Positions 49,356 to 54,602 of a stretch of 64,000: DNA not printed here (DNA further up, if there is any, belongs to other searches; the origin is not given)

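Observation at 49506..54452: CMR2/YOR093C: 1648-aa protein with two degenerate adenylation domains (DIP2-like)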

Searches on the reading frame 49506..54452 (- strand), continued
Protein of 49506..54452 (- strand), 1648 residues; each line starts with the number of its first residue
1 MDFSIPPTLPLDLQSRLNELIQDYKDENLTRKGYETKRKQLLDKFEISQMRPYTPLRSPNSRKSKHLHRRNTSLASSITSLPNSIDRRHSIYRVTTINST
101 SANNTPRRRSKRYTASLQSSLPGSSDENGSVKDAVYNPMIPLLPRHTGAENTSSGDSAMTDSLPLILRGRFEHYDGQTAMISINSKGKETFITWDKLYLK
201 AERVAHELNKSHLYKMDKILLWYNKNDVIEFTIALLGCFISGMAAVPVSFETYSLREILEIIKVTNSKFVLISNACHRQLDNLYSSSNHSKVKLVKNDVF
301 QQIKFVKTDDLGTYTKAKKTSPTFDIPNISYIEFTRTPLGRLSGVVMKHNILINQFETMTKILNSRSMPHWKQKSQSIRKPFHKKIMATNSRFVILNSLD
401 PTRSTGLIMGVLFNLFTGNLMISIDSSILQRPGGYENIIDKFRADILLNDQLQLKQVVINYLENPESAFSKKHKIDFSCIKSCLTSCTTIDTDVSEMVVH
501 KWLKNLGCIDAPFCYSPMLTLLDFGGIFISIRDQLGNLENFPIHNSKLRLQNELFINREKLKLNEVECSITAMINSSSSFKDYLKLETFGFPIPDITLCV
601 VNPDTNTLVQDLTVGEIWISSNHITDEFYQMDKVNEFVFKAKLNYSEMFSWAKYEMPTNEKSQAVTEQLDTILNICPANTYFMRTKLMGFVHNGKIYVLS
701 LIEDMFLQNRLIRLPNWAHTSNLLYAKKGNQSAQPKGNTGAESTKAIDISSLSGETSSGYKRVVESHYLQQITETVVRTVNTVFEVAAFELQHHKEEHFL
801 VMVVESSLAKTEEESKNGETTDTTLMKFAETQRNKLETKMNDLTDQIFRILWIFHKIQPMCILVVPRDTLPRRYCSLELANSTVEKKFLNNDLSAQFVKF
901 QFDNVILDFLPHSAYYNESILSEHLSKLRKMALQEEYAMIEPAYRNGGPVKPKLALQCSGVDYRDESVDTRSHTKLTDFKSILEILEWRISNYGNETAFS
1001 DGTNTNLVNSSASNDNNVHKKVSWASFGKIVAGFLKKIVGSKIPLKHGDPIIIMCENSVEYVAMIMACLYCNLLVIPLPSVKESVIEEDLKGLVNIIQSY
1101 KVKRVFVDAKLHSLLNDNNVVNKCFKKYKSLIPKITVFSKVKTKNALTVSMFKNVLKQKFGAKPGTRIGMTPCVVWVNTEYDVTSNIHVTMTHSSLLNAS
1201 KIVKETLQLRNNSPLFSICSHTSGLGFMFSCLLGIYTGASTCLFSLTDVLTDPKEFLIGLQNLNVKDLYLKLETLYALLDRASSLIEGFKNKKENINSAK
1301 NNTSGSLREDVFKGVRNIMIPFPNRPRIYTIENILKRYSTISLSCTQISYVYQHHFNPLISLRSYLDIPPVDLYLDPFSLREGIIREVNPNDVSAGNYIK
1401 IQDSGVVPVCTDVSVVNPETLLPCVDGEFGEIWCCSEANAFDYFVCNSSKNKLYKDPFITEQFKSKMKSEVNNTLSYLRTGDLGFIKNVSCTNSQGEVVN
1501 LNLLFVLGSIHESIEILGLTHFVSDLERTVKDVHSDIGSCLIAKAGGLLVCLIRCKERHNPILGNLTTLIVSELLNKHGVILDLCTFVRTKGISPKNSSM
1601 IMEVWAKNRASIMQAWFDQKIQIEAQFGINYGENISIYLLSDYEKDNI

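Call 49: find_homologous_proteins(query=P0102, max_evalue=1e-30)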
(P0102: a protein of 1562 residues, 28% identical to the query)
Query P0102 (1562 aa): 1732 proteins with E <= 1e-30 among 8000 candidates; the best 120 are listed.
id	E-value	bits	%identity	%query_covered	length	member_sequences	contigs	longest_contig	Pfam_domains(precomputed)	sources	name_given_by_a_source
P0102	0.0e+0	3625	100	100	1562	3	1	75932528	PF00501.35,PF24919.1,PF23024.2,PF06464.17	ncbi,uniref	ncbi:disco-interacting protein 2 homolog C-like isoform X2 [Watersipora subatra]|uniref:disco-intera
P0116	0.0e+0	2264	63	100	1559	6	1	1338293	PF00501.35,PF24919.1,PF23024.2,PF06464.17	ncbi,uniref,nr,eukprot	ncbi:disco-interacting protein 2 homolog C isoform X2 [Lingula anatina]|uniref:Disco-interacting pro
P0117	0.0e+0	2240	63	100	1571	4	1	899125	PF00501.35,PF24919.1,PF23024.2,PF06464.17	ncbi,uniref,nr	ncbi:hypothetical protein CHS0354_005416 [Potamilus streckersoni]|uniref:DMAP1-binding domain-contai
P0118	0.0e+0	2239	63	100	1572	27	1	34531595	PF00501.35,PF24919.1,PF23024.2,PF06464.17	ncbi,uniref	ncbi:disco-interacting protein 2 homolog C-like isoform X4 [Argopecten irradians]|uniref:disco-inter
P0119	0.0e+0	2227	63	100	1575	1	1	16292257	PF00501.35,PF24919.1,PF23024.2,PF06464.17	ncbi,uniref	ncbi:disco-interacting protein 2 homolog C-like [Lineus longissimus]|uniref:disco-interacting protei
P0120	0.0e+0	2227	62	100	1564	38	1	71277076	PF00501.35,PF24919.1,PF23024.2,PF06464.17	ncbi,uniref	ncbi:disco-interacting protein 2 homolog C-like isoform X1 [Mytilus edulis]|uniref:disco-interacting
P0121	0.0e+0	2217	63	100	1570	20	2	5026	PF00501.35,PF24919.1,PF23024.2,PF06464.17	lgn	-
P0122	0.0e+0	2217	62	100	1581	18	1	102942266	PF00501.35,PF24919.1,PF23024.2,PF06464.17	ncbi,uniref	ncbi:disco-interacting protein 2 homolog C-like isoform X3 [Babylonia areolata]|uniref:disco-interac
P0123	0.0e+0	2217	62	100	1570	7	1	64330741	PF00501.35,PF24919.1,PF23024.2,PF06464.17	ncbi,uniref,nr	ncbi:disco-interacting protein 2 homolog C-like isoform X2 [Mercenaria mercenaria]|uniref:disco-inte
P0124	0.0e+0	2212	62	100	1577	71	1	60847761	PF00501.35,PF24919.1,PF23024.2,PF06464.17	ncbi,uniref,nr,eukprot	ncbi:disco-interacting protein 2 homolog C-like isoform X4 [Crassostrea angulata]|uniref:disco-inter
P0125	0.0e+0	2208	62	100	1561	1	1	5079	PF00501.35,PF24919.1,PF23024.2,PF06464.17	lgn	-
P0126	0.0e+0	2207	63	100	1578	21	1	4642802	PF00501.35,PF24919.1,PF23024.2,PF06464.17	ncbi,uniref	ncbi:disco-interacting protein 2 homolog C-like isoform X5 [Haliotis cracherodii]|uniref:disco-inter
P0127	0.0e+0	2206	62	100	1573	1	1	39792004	PF00501.35,PF24919.1,PF23024.2,PF06464.17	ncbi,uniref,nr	ncbi:unnamed protein product [Owenia fusiformis]|uniref:Uncharacterized protein n=1 Tax=Owenia fusif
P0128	0.0e+0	2205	62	100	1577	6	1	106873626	PF00501.35,PF24919.1,PF23024.2,PF06464.17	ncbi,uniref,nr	ncbi:disco-interacting protein 2-like isoform X3 [Dreissena polymorpha]|uniref:disco-interacting pro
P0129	0.0e+0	2204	62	100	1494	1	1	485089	PF00501.35,PF24919.1,PF23024.2,PF06464.17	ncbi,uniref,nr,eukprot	ncbi:hypothetical protein CAPTEDRAFT_205040 [Capitella teleta]|uniref:DMAP1-binding domain-containin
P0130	0.0e+0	2194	62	100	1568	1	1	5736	PF00501.35,PF24919.1,PF23024.2,PF06464.17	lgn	-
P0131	0.0e+0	2192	62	100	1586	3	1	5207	PF00501.35,PF24919.1,PF23024.2,PF06464.17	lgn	-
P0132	0.0e+0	2185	61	100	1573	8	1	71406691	PF00501.35,PF24919.1,PF23024.2,PF06464.17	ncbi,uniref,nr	ncbi:disco-interacting protein 2 homolog C-like isoform X3 [Mya arenaria]|uniref:disco-interacting p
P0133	0.0e+0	2182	61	100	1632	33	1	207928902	PF00501.35,PF24919.1,PF23024.2,PF06464.17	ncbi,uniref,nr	ncbi:disco-interacting protein 2 homolog C isoform X8 [Octopus sinensis]|uniref:Disco-interacting pr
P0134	0.0e+0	2175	61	100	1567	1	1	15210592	PF00501.35,PF24919.1,PF23024.2,PF06464.17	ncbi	ncbi:beta transducin [Chamberlinius hualienensis]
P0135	0.0e+0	2172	62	98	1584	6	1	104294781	PF00501.35,PF24919.1,PF23024.2,PF06464.17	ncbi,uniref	ncbi:disco-interacting protein 2 homolog C-like isoform X1 [Littorina saxatilis]|uniref:disco-intera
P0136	0.0e+0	2166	61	100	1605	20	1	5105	PF00501.35,PF24919.1,PF23024.2,PF06464.17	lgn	-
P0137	0.0e+0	2165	64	91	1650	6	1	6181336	PF00501.35,PF24919.1,PF23024.2,PF06464.17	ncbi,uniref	ncbi:unnamed protein product [Orchesella dallaii]|uniref:DMAP1-binding domain-containing protein n=1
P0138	0.0e+0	2150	62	99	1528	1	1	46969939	PF00501.35,PF24919.1,PF23024.2,PF06464.17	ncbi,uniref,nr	ncbi:hypothetical protein FSP39_025271 [Pinctada imbricata]|uniref:DMAP1-binding domain-containing p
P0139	0.0e+0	2149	62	100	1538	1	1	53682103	PF00501.35,PF24919.1,PF23024.2,PF06464.17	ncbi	ncbi:hypothetical protein ScPMuIL_016807 [Solemya velum]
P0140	0.0e+0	2137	60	100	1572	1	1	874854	PF00501.35,PF24919.1,PF23024.2,PF06464.17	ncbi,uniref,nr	ncbi:disco-interacting protein 2 isoform X10 [Chelonus insularis]|uniref:disco-interacting protein 2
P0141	0.0e+0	2136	59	100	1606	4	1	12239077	PF00501.35,PF24919.1,PF23024.2,PF06464.17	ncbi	ncbi:DIP2 (predicted) [Pycnogonum litorale]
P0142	0.0e+0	2135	58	100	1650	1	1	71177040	PF00501.35,PF24919.1,PF23024.2,PF06464.17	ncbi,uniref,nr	ncbi:disco-interacting protein 2 isoform X8 [Coccinella septempunctata]|uniref:disco-interacting pro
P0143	0.0e+0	2134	61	98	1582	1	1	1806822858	PF00501.35,PF24919.1,PF23024.2,PF06464.17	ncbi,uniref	ncbi:disco-interacting protein 2 isoform X9 [Anabrus simplex]|uniref:disco-interacting protein 2 iso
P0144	0.0e+0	2132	63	86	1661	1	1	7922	PF00501.35,PF24919.1,PF23024.2,PF06464.17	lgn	-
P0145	0.0e+0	2132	58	100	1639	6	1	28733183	PF00501.35,PF24919.1,PF23024.2,PF06464.17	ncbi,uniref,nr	ncbi:disco-interacting protein 2 isoform X2 [Ctenocephalides felis]|uniref:disco-interacting protein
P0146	0.0e+0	2131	63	86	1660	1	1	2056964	PF00501.35,PF24919.1,PF23024.2,PF06464.17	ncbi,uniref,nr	ncbi:disco-interacting protein 2 isoform X7 [Cryptotermes secundus]|uniref:disco-interacting protein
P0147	0.0e+0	2130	58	100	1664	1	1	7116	PF00501.35,PF24919.1,PF23024.2,PF06464.17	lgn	-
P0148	0.0e+0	2129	60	100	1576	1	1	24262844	PF00501.35,PF24919.1,PF23024.2,PF06464.17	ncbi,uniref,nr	ncbi:disco-interacting protein 2 isoform X5 [Microplitis demolitor]|uniref:disco-interacting protein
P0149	0.0e+0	2128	58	100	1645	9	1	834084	PF00501.35,PF24919.1,PF23024.2,PF06464.17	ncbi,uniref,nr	ncbi:PREDICTED: disco-interacting protein 2 homolog A isoform X2 [Dinoponera quadriceps]|uniref:Disc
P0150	0.0e+0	2128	61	99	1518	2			PF00501.35,PF24919.1,PF23024.2,PF06464.17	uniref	uniref:Disco-interacting protein 2-like protein C n=1 Tax=Magallana gigas TaxID=29159 RepID=K1REL9_M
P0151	0.0e+0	2128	60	100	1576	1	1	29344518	PF00501.35,PF24919.1,PF23024.2,PF06464.17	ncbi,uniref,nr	ncbi:disco-interacting protein 2 isoform X11 [Microplitis mediator]|uniref:disco-interacting protein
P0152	0.0e+0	2124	59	100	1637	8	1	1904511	PF00501.35,PF24919.1,PF23024.2,PF06464.17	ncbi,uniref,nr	ncbi:disco-interacting protein 2 homolog A isoform X1 [Trichogramma pretiosum]|uniref:disco-interact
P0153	0.0e+0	2122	64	86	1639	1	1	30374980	PF00501.35,PF24919.1,PF23024.2,PF06464.17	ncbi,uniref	ncbi:disco-interacting protein 2 isoform X6 [Bacillus rossius redtenbacheri]|uniref:disco-interactin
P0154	0.0e+0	2121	61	98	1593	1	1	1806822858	PF00501.35,PF24919.1,PF23024.2,PF06464.17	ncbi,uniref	ncbi:disco-interacting protein 2 isoform X6 [Anabrus simplex]|uniref:disco-interacting protein 2 iso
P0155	0.0e+0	2120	59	100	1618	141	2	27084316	PF00501.35,PF24919.1,PF23024.2,PF06464.17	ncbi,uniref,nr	ncbi:disco-interacting protein 2 isoform X10 [Bombus vosnesenskii]|uniref:Disco-interacting protein 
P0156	0.0e+0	2116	63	86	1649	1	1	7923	PF00501.35,PF24919.1,PF23024.2,PF06464.17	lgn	-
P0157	0.0e+0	2114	59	100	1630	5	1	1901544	PF00501.35,PF24919.1,PF23024.2,PF06464.17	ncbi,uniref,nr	ncbi:disco-interacting protein 2 homolog A isoform X6 [Leptopilina heterotoma]|uniref:disco-interact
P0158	0.0e+0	2113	58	92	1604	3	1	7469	PF00501.35,PF24919.1,PF23024.2,PF06464.17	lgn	-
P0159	0.0e+0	2112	58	92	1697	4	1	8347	PF00501.35,PF24919.1,PF23024.2,PF06464.17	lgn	-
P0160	0.0e+0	2111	60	98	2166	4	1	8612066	PF00501.35,PF24919.1,PF23024.2,PF06464.17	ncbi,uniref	ncbi:disco-interacting protein 2 homolog A isoform X2 [Prorops nasuta]|uniref:disco-interacting prot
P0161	0.0e+0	2110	58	100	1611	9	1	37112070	PF00501.35,PF24919.1,PF23024.2,PF06464.17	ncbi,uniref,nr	ncbi:disco-interacting protein 2 isoform X8 [Diorhabda carinulata]|uniref:disco-interacting protein 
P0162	0.0e+0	2109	60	98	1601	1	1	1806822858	PF00501.35,PF24919.1,PF23024.2,PF06464.17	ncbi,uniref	ncbi:disco-interacting protein 2 isoform X5 [Anabrus simplex]|uniref:disco-interacting protein 2 iso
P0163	0.0e+0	2109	57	92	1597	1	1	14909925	PF00501.35,PF24919.1,PF23024.2,PF06464.17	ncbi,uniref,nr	ncbi:disco-interacting protein 2 isoform X3 [Thrips palmi]|uniref:Disco-interacting protein 2 isofor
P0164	0.0e+0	2108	57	92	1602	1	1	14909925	PF00501.35,PF24919.1,PF23024.2,PF06464.17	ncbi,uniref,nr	ncbi:disco-interacting protein 2 isoform X2 [Thrips palmi]|uniref:Disco-interacting protein 2 isofor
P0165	0.0e+0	2107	65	86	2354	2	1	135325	PF00501.35,PF24919.1,PF23024.2,PF06464.17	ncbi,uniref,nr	ncbi:unnamed protein product [Allacma fusca]|uniref:DMAP1-binding domain-containing protein n=1 Tax=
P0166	0.0e+0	2107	58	98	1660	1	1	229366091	PF00501.35,PF24919.1,PF23024.2,PF06464.17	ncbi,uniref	ncbi:disco-interacting protein 2 isoform X15 [Periplaneta americana]|uniref:disco-interacting protei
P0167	0.0e+0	2106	59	100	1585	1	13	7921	PF00501.35,PF24919.1,PF23024.2,PF06464.17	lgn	-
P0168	0.0e+0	2105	60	86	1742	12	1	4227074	PF00501.35,PF24919.1,PF23024.2,PF06464.17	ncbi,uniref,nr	ncbi:Disco-interacting protein 2 [Frankliniella fusca]|uniref:Disco-interacting protein 2 n=1 Tax=Fr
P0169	0.0e+0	2105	59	99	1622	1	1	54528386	PF00501.35,PF24919.1,PF23024.2,PF06464.17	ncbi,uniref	ncbi:hypothetical protein HHI36_020905 [Cryptolaemus montrouzieri]|uniref:DMAP1-binding domain-conta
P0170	0.0e+0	2105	59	98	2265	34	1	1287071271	PF00501.35,PF24919.1,PF23024.2,PF06464.17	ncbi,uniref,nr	ncbi:disco-interacting protein 2 isoform X2 [Schistocerca serialis cubense]|uniref:disco-interacting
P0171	0.0e+0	2104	59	100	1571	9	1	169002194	PF00501.35,PF24919.1,PF23024.2,PF06464.17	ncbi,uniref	ncbi:disco-interacting protein 2-like isoform X3 [Tachypleus tridentatus]|uniref:disco-interacting p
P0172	0.0e+0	2104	60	100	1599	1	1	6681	PF00501.35,PF24919.1,PF23024.2,PF06464.17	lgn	-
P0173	0.0e+0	2103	60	98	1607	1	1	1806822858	PF00501.35,PF24919.1,PF23024.2,PF06464.17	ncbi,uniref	ncbi:disco-interacting protein 2 isoform X2 [Anabrus simplex]|uniref:disco-interacting protein 2 iso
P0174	0.0e+0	2103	64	86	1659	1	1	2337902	PF00501.35,PF24919.1,PF23024.2,PF06464.17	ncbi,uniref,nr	ncbi:disco-interacting protein 2-like [Oppia nitens]|uniref:disco-interacting protein 2-like n=1 Tax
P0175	0.0e+0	2102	64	85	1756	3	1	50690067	PF00501.35,PF24919.1,PF23024.2,PF06464.17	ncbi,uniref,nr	ncbi:disco-interacting protein 2 homolog A isoform X2 [Lepeophtheirus salmonis]|uniref:disco-interac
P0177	0.0e+0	2100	65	86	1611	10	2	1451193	PF00501.35,PF24919.1,PF23024.2,PF06464.17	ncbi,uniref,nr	ncbi:disco-interacting protein 2-like isoform X2 [Amphibalanus amphitrite]|uniref:disco-interacting 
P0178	0.0e+0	2100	59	98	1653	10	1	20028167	PF00501.35,PF24919.1,PF23024.2,PF06464.17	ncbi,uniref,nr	ncbi:disco-interacting protein 2 isoform X3 [Neocloeon triangulifer]|uniref:disco-interacting protei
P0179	0.0e+0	2100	60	98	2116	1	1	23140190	PF00501.35,PF24919.1,PF23024.2,PF06464.17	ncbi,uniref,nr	ncbi:disco-interacting protein 2 isoform X9 [Megachile rotundata]|uniref:disco-interacting protein 2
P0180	0.0e+0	2099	63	86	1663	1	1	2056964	PF00501.35,PF24919.1,PF23024.2,PF06464.17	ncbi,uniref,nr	ncbi:disco-interacting protein 2 isoform X6 [Cryptotermes secundus]|uniref:disco-interacting protein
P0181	0.0e+0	2099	58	98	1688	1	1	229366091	PF00501.35,PF24919.1,PF23024.2,PF06464.17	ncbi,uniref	ncbi:disco-interacting protein 2 isoform X14 [Periplaneta americana]|uniref:disco-interacting protei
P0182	0.0e+0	2099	60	98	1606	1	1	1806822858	PF00501.35,PF24919.1,PF23024.2,PF06464.17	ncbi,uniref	ncbi:disco-interacting protein 2 isoform X4 [Anabrus simplex]|uniref:disco-interacting protein 2 iso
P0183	0.0e+0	2098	60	98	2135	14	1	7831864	PF00501.35,PF24919.1,PF23024.2,PF06464.17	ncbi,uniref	ncbi:disco-interacting protein 2 homolog A isoform X3 [Diachasmimorpha longicaudata]|uniref:disco-in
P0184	0.0e+0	2098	60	98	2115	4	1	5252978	PF00501.35,PF24919.1,PF23024.2,PF06464.17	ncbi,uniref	ncbi:disco-interacting protein 2 homolog C-like isoform X6 [Xylocopa sonorina]|uniref:disco-interact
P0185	0.0e+0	2097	60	98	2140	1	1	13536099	PF00501.35,PF24919.1,PF23024.2,PF06464.17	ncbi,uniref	ncbi:disco-interacting protein 2 isoform X6 [Zophobas morio]|uniref:disco-interacting protein 2 isof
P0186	0.0e+0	2096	59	100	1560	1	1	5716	PF00501.35,PF24919.1,PF23024.2,PF06464.17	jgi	jgi:acyl-CoA synthetase (AMP-forming)/AMP-acid ligase II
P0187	0.0e+0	2096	60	98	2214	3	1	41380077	PF00501.35,PF24919.1,PF23024.2,PF06464.17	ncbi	ncbi:disco-interacting protein 2 homolog C-like isoform X6 [Augochlora pura]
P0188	0.0e+0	2095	59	98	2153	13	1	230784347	PF00501.35,PF24919.1,PF23024.2,PF06464.17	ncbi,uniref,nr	ncbi:disco-interacting protein 2 [Diabrotica virgifera virgifera]|uniref:DMAP1-binding domain-contai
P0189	0.0e+0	2094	59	98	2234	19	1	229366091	PF00501.35,PF24919.1,PF23024.2,PF06464.17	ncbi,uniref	ncbi:disco-interacting protein 2 homolog C isoform X4 [Periplaneta americana]|uniref:disco-interacti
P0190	0.0e+0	2094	59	94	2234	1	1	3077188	PF00501.35,PF24919.1,PF23024.2,PF06464.17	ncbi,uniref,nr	ncbi:disco-interacting protein 2 [Agrilus planipennis]|uniref:Disco-interacting protein 2 n=1 Tax=Ag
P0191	0.0e+0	2093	60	98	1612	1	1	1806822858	PF00501.35,PF24919.1,PF23024.2,PF06464.17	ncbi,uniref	ncbi:disco-interacting protein 2 isoform X1 [Anabrus simplex]|uniref:disco-interacting protein 2 iso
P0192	0.0e+0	2093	59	98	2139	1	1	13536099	PF00501.35,PF24919.1,PF23024.2,PF06464.17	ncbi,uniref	ncbi:disco-interacting protein 2 isoform X9 [Zophobas morio]|uniref:disco-interacting protein 2 isof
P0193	0.0e+0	2092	61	95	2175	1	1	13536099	PF00501.35,PF24919.1,PF23024.2,PF06464.17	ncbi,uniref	ncbi:disco-interacting protein 2 isoform X4 [Zophobas morio]|uniref:disco-interacting protein 2 isof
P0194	0.0e+0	2092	59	98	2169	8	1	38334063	PF00501.35,PF24919.1,PF23024.2,PF06464.17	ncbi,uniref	ncbi:disco-interacting protein 2 isoform X3 [Leptinotarsa decemlineata]|uniref:disco-interacting pro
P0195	0.0e+0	2091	64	86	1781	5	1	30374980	PF00501.35,PF24919.1,PF23024.2,PF06464.17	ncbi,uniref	ncbi:disco-interacting protein 2 isoform X2 [Bacillus rossius redtenbacheri]|uniref:disco-interactin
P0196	0.0e+0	2091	64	86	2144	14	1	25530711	PF00501.35,PF24919.1,PF23024.2,PF06464.17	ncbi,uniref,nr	ncbi:disco-interacting protein 2 homolog C isoform X4 [Athalia rosae]|uniref:disco-interacting prote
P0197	0.0e+0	2090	58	98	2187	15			PF00501.35,PF24919.1,PF23024.2,PF06464.17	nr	nr:disco-interacting protein 2 homolog A isoform X2 [Onthophagus taurus]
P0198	0.0e+0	2090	59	98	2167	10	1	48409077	PF00501.35,PF24919.1,PF23024.2,PF06464.17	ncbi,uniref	ncbi:disco-interacting protein 2 isoform X3 [Tenebrio molitor]|uniref:disco-interacting protein 2 is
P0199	0.0e+0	2089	64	86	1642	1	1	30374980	PF00501.35,PF24919.1,PF23024.2,PF06464.17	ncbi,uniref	ncbi:disco-interacting protein 2 isoform X5 [Bacillus rossius redtenbacheri]|uniref:disco-interactin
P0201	0.0e+0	2089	59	98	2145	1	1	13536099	PF00501.35,PF24919.1,PF23024.2,PF06464.17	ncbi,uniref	ncbi:disco-interacting protein 2 isoform X5 [Zophobas morio]|uniref:disco-interacting protein 2 isof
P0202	0.0e+0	2089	60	99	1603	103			PF00501.35,PF24919.1,PF23024.2,PF06464.17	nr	nr:disco-interacting protein 2-like isoform X4 [Dermacentor andersoni]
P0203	0.0e+0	2088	61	95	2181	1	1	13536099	PF00501.35,PF24919.1,PF23024.2,PF06464.17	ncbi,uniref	ncbi:disco-interacting protein 2 isoform X1 [Zophobas morio]|uniref:disco-interacting protein 2 isof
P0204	0.0e+0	2088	59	100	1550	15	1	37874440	PF00501.35,PF24919.1,PF23024.2,PF06464.17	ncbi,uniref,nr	ncbi:disco-interacting protein 2 isoform X9 [Nasonia vitripennis]|uniref:DMAP1-binding domain-contai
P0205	0.0e+0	2088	59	99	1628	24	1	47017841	PF00501.35,PF24919.1,PF23024.2,PF06464.17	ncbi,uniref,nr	ncbi:disco-interacting protein 2 isoform X5 [Photinus pyralis]|uniref:disco-interacting protein 2 is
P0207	0.0e+0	2086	59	98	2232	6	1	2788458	PF00501.35,PF24919.1,PF23024.2,PF06464.17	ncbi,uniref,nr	ncbi:disco-interacting protein 2 homolog A isoform X2 [Leptopilina boulardi]|uniref:disco-interactin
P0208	0.0e+0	2086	61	95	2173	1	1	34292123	PF00501.35,PF24919.1,PF23024.2,PF06464.17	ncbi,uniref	ncbi:disco-interacting protein 2 isoform X3 [Andrena cerasifolii]|uniref:disco-interacting protein 2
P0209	0.0e+0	2085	62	90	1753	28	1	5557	PF00501.35,PF24919.1,PF23024.2,PF06464.17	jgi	-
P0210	0.0e+0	2085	60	98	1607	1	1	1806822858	PF00501.35,PF24919.1,PF23024.2,PF06464.17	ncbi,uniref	ncbi:disco-interacting protein 2 isoform X3 [Anabrus simplex]|uniref:disco-interacting protein 2 iso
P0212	0.0e+0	2084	60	95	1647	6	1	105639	PF00501.35,PF24919.1,PF23024.2,PF06464.17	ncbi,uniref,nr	ncbi:PREDICTED: disco-interacting protein 2 isoform X2 [Nicrophorus vespilloides]|uniref:Disco-inter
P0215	0.0e+0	2083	60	98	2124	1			PF00501.35,PF24919.1,PF23024.2,PF06464.17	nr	nr:PREDICTED: disco-interacting protein 2 isoform X4 [Megachile rotundata]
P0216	0.0e+0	2083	59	98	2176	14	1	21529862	PF00501.35,PF23024.2,PF06464.17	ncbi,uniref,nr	ncbi:disco-interacting protein 2 isoform X4 [Aphidius gifuensis]|uniref:disco-interacting protein 2 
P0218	0.0e+0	2082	58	98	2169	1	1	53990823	PF00501.35,PF24919.1,PF23024.2,PF06464.17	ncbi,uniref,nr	ncbi:unnamed protein product [Phaedon cochleariae]|uniref:DMAP1-binding domain-containing protein n=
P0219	0.0e+0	2082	64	86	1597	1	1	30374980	PF00501.35,PF24919.1,PF23024.2,PF06464.17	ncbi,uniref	ncbi:disco-interacting protein 2 isoform X7 [Bacillus rossius redtenbacheri]|uniref:disco-interactin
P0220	0.0e+0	2082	59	98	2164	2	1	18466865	PF00501.35,PF24919.1,PF23024.2,PF06464.17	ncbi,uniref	ncbi:disco-interacting protein 2 homolog C isoform X3 [Anoplolepis gracilipes]|uniref:disco-interact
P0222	0.0e+0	2081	59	100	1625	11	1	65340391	PF00501.35,PF24919.1,PF23024.2,PF06464.17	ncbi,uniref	ncbi:disco-interacting protein 2 isoform X12 [Rhodnius prolixus]|uniref:disco-interacting protein 2 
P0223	0.0e+0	2081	58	98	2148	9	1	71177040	PF00501.35,PF24919.1,PF23024.2,PF06464.17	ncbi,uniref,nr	ncbi:disco-interacting protein 2 isoform X3 [Coccinella septempunctata]|uniref:disco-interacting pro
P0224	0.0e+0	2080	58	98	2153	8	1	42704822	PF00501.35,PF24919.1,PF23024.2,PF06464.17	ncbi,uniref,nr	ncbi:disco-interacting protein 2 isoform X2 [Diorhabda sublineata]|uniref:disco-interacting protein 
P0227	0.0e+0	2080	59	99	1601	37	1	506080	PF00501.35,PF24919.1,PF23024.2,PF06464.17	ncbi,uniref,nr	ncbi:disco-interacting protein 2 homolog A-like isoform X1 [Stegodyphus dumicola]|uniref:disco-inter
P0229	0.0e+0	2080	59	98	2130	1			PF00501.35,PF24919.1,PF23024.2,PF06464.17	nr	nr:PREDICTED: disco-interacting protein 2 isoform X2 [Megachile rotundata]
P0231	0.0e+0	2079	58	99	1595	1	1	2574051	PF00501.35,PF24919.1,PF23024.2,PF06464.17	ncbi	ncbi:DIP2 [Trypoxylus dichotomus]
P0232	0.0e+0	2079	59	98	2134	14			PF00501.35,PF24919.1,PF23024.2,PF06464.17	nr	nr:PREDICTED: disco-interacting protein 2 isoform X2 [Bemisia tabaci]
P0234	0.0e+0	2077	65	85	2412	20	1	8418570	PF00501.35,PF24919.1,PF23024.2,PF06464.17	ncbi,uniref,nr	ncbi:putative disco-interacting protein 2 isoform X2 [Daphnia sinensis]|uniref:Disco-interacting pro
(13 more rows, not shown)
